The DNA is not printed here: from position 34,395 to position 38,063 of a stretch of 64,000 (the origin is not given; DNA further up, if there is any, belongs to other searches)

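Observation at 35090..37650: Near-identical 243-nt DNA units inside atpK suggest concerted evolution and a recombination or assembly hotspot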

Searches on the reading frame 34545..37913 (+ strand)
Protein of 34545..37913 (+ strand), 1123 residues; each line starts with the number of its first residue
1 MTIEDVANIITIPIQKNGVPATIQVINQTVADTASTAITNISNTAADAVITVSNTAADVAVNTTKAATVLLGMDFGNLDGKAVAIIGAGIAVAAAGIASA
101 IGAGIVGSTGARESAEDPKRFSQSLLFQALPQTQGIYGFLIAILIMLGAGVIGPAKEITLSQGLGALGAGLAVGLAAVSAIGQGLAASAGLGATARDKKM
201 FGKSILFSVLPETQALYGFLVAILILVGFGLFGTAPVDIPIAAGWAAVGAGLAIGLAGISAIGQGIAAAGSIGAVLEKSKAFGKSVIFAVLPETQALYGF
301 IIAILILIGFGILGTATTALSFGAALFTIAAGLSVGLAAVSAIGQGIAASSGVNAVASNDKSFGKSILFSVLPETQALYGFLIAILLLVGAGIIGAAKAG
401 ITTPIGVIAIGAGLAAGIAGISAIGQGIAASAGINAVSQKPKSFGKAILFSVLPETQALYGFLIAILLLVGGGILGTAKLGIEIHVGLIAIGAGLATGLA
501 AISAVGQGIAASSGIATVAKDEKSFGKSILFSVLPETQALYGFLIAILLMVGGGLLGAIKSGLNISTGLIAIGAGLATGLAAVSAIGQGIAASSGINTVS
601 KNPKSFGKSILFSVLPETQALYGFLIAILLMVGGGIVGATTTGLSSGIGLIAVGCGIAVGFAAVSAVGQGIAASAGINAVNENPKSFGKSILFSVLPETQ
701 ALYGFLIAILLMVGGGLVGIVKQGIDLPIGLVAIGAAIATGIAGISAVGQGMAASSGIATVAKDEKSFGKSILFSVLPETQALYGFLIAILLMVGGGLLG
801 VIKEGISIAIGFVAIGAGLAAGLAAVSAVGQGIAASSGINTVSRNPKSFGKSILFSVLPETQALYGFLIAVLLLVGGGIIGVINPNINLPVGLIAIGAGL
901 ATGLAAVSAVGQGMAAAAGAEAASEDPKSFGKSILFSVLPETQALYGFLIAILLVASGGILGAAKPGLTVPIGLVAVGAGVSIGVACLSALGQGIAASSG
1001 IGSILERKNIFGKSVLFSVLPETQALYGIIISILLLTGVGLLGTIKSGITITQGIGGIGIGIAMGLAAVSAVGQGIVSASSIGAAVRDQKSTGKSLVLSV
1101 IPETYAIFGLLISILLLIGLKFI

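Call 7: find_homologous_proteins(query=window:34545-37913:+)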
Query window:34545-37913:+ (1123 aa): 87 proteins with E <= 0.001 among 8000 candidates.
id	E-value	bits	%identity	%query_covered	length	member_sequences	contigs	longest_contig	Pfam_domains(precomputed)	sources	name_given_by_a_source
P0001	0.0e+0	2142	100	100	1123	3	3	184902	PF00137.27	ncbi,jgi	jgi:V/A-type H+-transporting ATPase subunit K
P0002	0.0e+0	2014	88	91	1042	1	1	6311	PF00137.27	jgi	jgi:V/A-type H+-transporting ATPase subunit K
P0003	0.0e+0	1614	76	96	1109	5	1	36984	PF00137.27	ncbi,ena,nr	ncbi:MAG: hypothetical protein O2779_00055 [Nanoarchaeota archaeon]|nr:hypothetical protein [Nanoarc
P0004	0.0e+0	1542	77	87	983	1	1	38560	PF00137.27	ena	-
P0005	0.0e+0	1535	69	92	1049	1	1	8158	PF00137.27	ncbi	ncbi:MAG: hypothetical protein ABIJ08_02650 [Nanoarchaeota archaeon]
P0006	0.0e+0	1451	64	90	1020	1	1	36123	PF00137.27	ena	-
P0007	0.0e+0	1437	67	98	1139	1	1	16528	PF00137.27,PF22648.3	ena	-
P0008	0.0e+0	1434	67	99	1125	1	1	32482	PF00137.27,PF22648.3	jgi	jgi:V/A-type H+/Na+-transporting ATPase subunit K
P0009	0.0e+0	1428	69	97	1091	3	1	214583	PF00137.27,PF22619.3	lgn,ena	-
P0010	0.0e+0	1418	71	90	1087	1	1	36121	PF00137.27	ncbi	-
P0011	0.0e+0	1398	65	99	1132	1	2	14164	PF00137.27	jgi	jgi:V/A-type H+/Na+-transporting ATPase subunit K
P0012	0.0e+0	1387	66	97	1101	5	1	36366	PF00137.27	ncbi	-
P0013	0.0e+0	1378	90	62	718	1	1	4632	PF00137.27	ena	-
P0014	0.0e+0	1360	64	97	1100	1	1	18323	PF00137.27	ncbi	ncbi:MAG: hypothetical protein ACQEP1_04285 [Nanobdellota archaeon]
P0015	0.0e+0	1317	65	92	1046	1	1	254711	PF00137.27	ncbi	ncbi:MAG: hypothetical protein ABIC95_01555 [archaeon]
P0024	1.5e-273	928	50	89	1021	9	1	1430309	PF00137.27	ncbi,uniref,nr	ncbi:hypothetical protein [Methanopyrus sp. KOL6]|uniref:hypothetical protein n=1 Tax=Methanopyrus s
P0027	1.2e-263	895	48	90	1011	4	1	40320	PF00137.27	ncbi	-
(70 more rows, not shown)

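Call 11: find_encoding_contigs(protein=P0001, flank=3000, max_places=4)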
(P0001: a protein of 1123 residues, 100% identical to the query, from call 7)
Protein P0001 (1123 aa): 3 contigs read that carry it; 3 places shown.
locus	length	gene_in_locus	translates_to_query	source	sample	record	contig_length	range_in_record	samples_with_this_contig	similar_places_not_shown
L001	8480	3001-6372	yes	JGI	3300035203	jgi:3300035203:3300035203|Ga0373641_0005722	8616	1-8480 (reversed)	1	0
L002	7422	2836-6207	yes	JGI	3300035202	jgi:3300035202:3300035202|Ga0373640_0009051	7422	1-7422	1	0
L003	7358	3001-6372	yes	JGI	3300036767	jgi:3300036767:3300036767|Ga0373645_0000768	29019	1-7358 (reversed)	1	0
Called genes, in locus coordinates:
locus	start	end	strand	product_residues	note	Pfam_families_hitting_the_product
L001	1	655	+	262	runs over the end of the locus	?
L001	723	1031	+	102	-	-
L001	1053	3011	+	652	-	PF01496:V_ATPase_I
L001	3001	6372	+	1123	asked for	PF00137:ATP-synt_C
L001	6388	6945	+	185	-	-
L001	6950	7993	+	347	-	PF01992:vATP-synt_AC39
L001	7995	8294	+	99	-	PF01990:ATP-synt_F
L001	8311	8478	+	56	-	?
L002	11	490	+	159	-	-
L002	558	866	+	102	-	-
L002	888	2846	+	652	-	PF01496:V_ATPase_I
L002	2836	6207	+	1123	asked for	PF00137:ATP-synt_C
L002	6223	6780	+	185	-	-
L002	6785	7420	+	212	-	?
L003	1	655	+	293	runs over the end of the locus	-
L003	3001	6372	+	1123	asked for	PF00137:ATP-synt_C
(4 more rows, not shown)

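Call 12: find_encoding_contigs(protein=P0002, flank=3000, max_places=3)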
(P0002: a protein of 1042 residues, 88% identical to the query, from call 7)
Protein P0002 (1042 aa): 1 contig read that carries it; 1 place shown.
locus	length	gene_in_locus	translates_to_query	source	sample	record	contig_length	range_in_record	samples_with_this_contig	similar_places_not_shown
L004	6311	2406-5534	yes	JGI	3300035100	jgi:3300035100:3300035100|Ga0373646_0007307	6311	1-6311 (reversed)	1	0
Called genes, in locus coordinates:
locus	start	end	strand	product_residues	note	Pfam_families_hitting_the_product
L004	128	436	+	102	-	-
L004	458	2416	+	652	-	PF01496:V_ATPase_I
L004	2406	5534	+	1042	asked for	PF00137:ATP-synt_C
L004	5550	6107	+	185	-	-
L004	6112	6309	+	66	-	?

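Call 13: find_encoding_contigs(protein=P0013, flank=3000, max_places=3)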
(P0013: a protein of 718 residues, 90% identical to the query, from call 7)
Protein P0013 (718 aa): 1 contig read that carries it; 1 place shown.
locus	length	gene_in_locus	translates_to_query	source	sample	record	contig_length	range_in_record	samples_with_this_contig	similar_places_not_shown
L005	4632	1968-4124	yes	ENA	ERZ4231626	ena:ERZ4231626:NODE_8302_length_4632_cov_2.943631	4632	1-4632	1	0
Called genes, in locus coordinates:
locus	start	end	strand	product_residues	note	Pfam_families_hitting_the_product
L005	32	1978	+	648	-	-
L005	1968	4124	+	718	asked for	PF00137:ATP-synt_C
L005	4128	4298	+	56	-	-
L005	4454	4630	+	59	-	?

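Call 16: find_encoding_contigs(protein=P0003, flank=3000, max_places=2)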
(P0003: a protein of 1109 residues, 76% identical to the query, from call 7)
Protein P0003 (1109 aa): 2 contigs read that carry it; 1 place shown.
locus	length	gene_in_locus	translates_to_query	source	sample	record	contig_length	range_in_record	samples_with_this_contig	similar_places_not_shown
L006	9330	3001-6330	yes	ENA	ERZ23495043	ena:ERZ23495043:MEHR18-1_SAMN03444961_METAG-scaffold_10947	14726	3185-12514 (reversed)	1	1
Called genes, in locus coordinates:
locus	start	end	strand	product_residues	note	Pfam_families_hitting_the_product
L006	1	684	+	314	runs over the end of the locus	-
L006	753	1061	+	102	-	-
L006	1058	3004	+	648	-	PF01496:V_ATPase_I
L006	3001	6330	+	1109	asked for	PF00137:ATP-synt_C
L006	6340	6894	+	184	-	PF01991:vATP-synt_E (weak)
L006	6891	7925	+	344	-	PF01992:vATP-synt_AC39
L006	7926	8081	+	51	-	-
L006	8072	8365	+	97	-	PF01990:ATP-synt_F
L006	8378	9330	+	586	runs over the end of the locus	PF02874:ATP-synt_ab_N, PF16886:ATP-synt_ab_Xtn, PF00006:ATP-synt_ab, PF22919:ATP-synt_VA_C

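Call 17: find_encoding_contigs(protein=P0004, flank=3000, max_places=2)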
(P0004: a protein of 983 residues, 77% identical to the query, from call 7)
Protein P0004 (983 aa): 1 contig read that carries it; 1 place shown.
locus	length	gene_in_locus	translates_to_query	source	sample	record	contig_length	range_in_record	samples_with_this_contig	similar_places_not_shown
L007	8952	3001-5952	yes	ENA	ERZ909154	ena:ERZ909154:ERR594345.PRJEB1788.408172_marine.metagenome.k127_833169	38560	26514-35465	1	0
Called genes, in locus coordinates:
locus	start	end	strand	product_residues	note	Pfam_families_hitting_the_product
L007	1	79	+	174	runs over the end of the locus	PF00702:Hydrolase (faint), PF08645:PNK3P, PF13419:HAD_2 (weak), PF13242:Hydrolase_like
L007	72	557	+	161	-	PF01467:CTP_transf_like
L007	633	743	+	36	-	-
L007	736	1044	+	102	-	-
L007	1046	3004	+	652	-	PF01496:V_ATPase_I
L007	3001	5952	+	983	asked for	PF00137:ATP-synt_C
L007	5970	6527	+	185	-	PF01991:vATP-synt_E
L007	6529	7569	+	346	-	PF01992:vATP-synt_AC39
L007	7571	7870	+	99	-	PF01990:ATP-synt_F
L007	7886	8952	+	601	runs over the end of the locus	PF02874:ATP-synt_ab_N, PF16886:ATP-synt_ab_Xtn, PF00006:ATP-synt_ab, PF22919:ATP-synt_VA_C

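Call 18: find_encoding_contigs(protein=P0005, flank=3000, max_places=2)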
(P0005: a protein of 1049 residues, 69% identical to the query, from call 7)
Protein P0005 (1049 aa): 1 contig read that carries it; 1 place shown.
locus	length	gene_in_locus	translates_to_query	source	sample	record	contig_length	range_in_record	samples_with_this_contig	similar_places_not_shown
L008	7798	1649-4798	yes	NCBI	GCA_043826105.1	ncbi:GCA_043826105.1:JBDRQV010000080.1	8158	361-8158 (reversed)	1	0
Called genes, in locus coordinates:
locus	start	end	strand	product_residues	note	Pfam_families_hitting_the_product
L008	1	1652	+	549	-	PF01496:V_ATPase_I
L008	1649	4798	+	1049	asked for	PF00137:ATP-synt_C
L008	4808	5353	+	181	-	PF01991:vATP-synt_E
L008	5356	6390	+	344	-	PF01992:vATP-synt_AC39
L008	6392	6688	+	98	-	PF01990:ATP-synt_F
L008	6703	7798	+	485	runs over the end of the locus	PF02874:ATP-synt_ab_N, PF16886:ATP-synt_ab_Xtn, PF00006:ATP-synt_ab, PF22919:ATP-synt_VA_C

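Call 26: find_related_loci(query=window:34545-37913:+, collection=genome_contigs, flank=4000)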
Query window:34545-37913:+ (1123 aa) in genome_contigs; peptide patterns used: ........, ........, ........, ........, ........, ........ (x = any residue, [..] = any of these).
172 stretches matched a pattern; 4 encode a relative of the query (tblastn E <= 1e-3); 4 distinct loci.
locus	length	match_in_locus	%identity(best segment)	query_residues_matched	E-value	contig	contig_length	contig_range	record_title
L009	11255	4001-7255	76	25-1106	0e+0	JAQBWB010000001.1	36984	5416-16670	MAG: Nanoarchaeota archaeon isolate casp150-mb.213 NODE_2931_length_36984_cov_0.095378, whole genome shotgun sequence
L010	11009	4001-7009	78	86-1108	0e+0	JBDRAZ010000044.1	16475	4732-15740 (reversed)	MAG: archaeon isolate MEGAHIT-group-1.1032 k141_7369793, whole genome shotgun sequence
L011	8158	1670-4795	69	8-1123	0e+0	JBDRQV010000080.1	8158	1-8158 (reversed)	MAG: Nanoarchaeota archaeon isolate MEGAHIT-group-2.61 k141_775255, whole genome shotgun sequence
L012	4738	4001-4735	84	70-1120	5e-104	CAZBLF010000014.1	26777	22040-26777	MAG TPA_asm: uncultured Methanosarcinales archaeon isolate binchicken_co48_399 genome assembly, contig: NODE_2671_length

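Call 33: find_encoding_contigs(protein=P0012, flank=1500, max_places=2)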
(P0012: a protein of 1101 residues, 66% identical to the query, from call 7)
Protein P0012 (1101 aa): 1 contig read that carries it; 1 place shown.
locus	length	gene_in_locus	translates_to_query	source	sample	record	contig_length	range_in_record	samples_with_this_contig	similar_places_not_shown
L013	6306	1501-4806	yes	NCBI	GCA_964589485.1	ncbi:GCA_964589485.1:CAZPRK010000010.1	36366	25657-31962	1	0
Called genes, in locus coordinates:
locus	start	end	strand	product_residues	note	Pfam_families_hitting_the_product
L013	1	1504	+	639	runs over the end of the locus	PF01496:V_ATPase_I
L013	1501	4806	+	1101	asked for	PF00137:ATP-synt_C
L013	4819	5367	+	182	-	-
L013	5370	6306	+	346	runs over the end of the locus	PF01992:vATP-synt_AC39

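Call 34: find_encoding_contigs(protein=P0006, flank=1500, max_places=2)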
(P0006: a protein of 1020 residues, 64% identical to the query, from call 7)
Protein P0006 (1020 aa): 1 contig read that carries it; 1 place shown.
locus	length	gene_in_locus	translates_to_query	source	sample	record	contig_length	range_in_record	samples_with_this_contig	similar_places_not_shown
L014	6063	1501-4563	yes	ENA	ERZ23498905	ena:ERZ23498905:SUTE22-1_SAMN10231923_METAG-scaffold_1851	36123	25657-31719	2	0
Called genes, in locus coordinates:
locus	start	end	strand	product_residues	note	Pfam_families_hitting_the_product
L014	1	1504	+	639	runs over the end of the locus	PF01496:V_ATPase_I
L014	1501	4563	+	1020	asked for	PF00137:ATP-synt_C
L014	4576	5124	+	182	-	-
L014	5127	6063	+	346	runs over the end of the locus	PF01992:vATP-synt_AC39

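Call 35: find_encoding_contigs(protein=P0024, flank=1500, max_places=1)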
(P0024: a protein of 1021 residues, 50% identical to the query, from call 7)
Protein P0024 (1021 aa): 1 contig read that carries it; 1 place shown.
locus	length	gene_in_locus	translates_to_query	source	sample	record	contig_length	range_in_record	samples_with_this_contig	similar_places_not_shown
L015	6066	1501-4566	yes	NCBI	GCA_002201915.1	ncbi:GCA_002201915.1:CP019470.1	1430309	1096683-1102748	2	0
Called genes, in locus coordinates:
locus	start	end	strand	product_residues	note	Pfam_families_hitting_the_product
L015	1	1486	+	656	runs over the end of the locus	PF01496:V_ATPase_I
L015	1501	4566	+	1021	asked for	PF00137:ATP-synt_C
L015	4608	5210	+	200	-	PF01991:vATP-synt_E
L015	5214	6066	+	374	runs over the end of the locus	PF01992:vATP-synt_AC39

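Call 36: find_encoding_contigs(protein=P0027, flank=1500, max_places=1)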
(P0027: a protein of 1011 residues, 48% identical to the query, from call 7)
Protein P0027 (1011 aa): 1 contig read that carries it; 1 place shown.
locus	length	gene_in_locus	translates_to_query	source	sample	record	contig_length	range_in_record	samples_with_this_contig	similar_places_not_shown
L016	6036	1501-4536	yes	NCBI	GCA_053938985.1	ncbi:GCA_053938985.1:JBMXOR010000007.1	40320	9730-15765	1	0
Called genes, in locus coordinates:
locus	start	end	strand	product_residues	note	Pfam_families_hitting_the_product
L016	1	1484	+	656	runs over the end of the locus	PF01496:V_ATPase_I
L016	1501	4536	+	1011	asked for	PF00137:ATP-synt_C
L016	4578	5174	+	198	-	PF01991:vATP-synt_E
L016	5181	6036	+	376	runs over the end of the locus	PF01992:vATP-synt_AC39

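Call 40: search_protein_families(library=pfam, proteins=[window:34545-37913:+])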
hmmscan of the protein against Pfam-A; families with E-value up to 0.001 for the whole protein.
window:34545-37913:+ (1123 aa): 2 families
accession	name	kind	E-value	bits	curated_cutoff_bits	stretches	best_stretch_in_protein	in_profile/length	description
PF00137.26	ATP-synt_C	-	2.5e-221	716.7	24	13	572-630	1-60/60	ATP synthase subunit C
PF15059.11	Speriolin_C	-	0.00092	19.6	27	0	203-221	11-29/148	Speriolin C-terminus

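Call 51: find_related_loci(query=window:34545-37913:+, collection=metagenome_contigs, flank=4000)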
Query window:34545-37913:+ (1123 aa) in metagenome_contigs; peptide patterns used: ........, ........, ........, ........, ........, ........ (x = any residue, [..] = any of these).
355 stretches matched a pattern; 2 encode a relative of the query (tblastn E <= 1e-3); 2 distinct loci.
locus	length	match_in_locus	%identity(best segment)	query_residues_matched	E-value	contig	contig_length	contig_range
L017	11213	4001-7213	78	70-1114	0e+0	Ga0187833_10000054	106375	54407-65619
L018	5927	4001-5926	85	65-1119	0e+0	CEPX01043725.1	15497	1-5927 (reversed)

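Call 56: search_solved_structures(query=window:34545-37913:+, max_evalue=0.00001)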
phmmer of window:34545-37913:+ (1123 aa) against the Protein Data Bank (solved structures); distinct sequences matched with E-value up to 0.00001: 19.
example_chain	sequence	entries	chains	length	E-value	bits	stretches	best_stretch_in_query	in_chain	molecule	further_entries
2bl2_A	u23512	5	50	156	2.4e-19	71.8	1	80-227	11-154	V-TYPE SODIUM ATP SYNTHASE SUBUNIT K | V-Type Sodium ATPase Subunit K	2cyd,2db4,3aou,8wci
8yy1_O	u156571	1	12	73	7.8e-11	43.6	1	892-954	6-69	V-type ATP synthase, subunit K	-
6qum_O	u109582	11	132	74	1e-10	43.2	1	892-954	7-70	V-type ATP synthase, subunit K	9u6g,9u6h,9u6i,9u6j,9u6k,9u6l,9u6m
5gar_O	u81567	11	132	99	1.8e-10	42.4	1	624-711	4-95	Vacuolar type ATP synthase subunit | V-type ATP synthase, subunit K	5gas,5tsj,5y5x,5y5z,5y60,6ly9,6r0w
8ywt_O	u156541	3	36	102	2.1e-10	42.2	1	624-711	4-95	V-type ATP synthase, subunit K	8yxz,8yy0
36qu_g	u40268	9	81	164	5.9e-09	37.4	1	85-225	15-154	V-type proton ATPase subunit c1 | V-type proton ATPase subunit c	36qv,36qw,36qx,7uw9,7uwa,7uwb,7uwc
6wlw_1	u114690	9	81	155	8.1e-08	33.6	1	809-954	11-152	V-type proton ATPase 16 kDa proteolipid subunit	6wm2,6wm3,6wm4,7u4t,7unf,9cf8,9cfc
6xbw_c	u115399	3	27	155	2.5e-07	32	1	812-954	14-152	V-type proton ATPase 16 kDa proteolipid subunit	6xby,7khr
6m0r_D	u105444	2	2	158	5.2e-07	30.9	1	584-712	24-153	V-type proton ATPase subunit c'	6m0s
5vox_S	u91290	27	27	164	7e-07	30.5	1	583-712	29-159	V-type proton ATPase subunit c'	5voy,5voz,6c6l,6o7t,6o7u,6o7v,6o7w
7u8o_g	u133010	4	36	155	8e-07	30.3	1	732-873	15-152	V-type proton ATPase proteolipid subunit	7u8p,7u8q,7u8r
5tj5_D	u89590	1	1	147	9.2e-07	30.1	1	584-713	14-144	V-type proton ATPase subunit c'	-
6vq6_g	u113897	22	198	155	1.1e-06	29.8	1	91-468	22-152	V-type proton ATPase 16 kDa proteolipid subunit | V-type proton ATPase 16 kDa proteolipid subunit c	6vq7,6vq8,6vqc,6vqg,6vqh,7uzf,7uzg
8xli_g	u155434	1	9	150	1.9e-06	29.1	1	91-468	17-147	V-type proton ATPase 16 kDa proteolipid subunit c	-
5tj5_B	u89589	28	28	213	2.4e-06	28.7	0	1056-1116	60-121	V-type proton ATPase subunit c''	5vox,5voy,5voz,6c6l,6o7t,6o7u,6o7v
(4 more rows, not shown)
